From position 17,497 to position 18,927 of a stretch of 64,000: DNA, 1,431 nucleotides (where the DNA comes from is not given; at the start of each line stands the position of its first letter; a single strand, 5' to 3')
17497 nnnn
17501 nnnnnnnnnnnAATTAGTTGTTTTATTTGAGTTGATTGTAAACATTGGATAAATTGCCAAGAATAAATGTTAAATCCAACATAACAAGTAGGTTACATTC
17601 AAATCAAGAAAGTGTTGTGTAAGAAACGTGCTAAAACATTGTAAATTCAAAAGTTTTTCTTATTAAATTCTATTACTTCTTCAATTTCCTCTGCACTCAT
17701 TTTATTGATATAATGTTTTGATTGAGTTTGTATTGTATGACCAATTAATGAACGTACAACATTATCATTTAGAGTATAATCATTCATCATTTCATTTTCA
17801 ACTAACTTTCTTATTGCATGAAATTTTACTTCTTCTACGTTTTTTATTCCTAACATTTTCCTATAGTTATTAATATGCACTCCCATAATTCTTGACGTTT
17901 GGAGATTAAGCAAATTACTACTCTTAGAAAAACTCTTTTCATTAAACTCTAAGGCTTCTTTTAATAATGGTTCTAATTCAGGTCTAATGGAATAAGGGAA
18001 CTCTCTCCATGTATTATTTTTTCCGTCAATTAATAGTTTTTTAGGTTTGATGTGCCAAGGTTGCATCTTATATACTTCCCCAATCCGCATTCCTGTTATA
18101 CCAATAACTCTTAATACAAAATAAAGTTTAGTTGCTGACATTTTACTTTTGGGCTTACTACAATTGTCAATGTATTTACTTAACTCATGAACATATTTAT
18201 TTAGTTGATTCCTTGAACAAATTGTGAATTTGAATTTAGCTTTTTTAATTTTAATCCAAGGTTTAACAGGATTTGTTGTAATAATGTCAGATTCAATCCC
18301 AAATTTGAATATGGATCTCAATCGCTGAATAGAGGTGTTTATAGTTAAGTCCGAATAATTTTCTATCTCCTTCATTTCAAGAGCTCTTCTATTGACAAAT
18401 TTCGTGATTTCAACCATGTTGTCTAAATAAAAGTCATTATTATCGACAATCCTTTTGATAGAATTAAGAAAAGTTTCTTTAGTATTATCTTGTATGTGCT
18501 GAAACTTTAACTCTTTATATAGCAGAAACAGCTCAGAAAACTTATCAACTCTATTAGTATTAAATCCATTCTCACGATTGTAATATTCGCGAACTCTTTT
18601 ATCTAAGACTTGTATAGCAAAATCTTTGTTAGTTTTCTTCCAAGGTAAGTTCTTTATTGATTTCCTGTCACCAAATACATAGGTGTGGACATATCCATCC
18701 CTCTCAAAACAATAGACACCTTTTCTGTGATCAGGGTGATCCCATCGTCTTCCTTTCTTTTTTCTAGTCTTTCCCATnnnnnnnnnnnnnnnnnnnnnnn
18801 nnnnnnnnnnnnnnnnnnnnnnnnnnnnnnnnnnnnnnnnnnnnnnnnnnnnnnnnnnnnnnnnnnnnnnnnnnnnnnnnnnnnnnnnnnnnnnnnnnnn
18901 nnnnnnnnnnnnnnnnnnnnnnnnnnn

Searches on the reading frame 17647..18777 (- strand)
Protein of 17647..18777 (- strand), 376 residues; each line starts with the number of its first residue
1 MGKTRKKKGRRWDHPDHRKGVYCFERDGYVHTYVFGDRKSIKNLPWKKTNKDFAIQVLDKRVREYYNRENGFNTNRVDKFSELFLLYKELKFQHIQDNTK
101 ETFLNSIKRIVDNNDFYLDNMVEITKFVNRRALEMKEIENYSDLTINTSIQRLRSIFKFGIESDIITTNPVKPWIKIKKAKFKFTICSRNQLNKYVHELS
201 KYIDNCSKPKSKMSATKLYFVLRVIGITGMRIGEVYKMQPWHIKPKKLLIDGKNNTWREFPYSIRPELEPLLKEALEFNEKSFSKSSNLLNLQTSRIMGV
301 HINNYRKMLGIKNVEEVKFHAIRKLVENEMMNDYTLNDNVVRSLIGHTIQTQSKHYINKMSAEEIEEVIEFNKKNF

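Call 5: search_protein_families(library=pfam, proteins=[window:17647-18777:-], max_evalue=0.01)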
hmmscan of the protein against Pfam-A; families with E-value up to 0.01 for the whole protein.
window:17647-18777:- (376 aa): 2 families
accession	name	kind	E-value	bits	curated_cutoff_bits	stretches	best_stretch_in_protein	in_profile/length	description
PF00589.27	Phage_integrase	-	4.2e-09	36.9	27.1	1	198-359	7-168/172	Phage integrase family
PF20882.2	Sos7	-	0.0014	19.2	27.3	1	86-108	2-24/75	Kinetochore protein Sos7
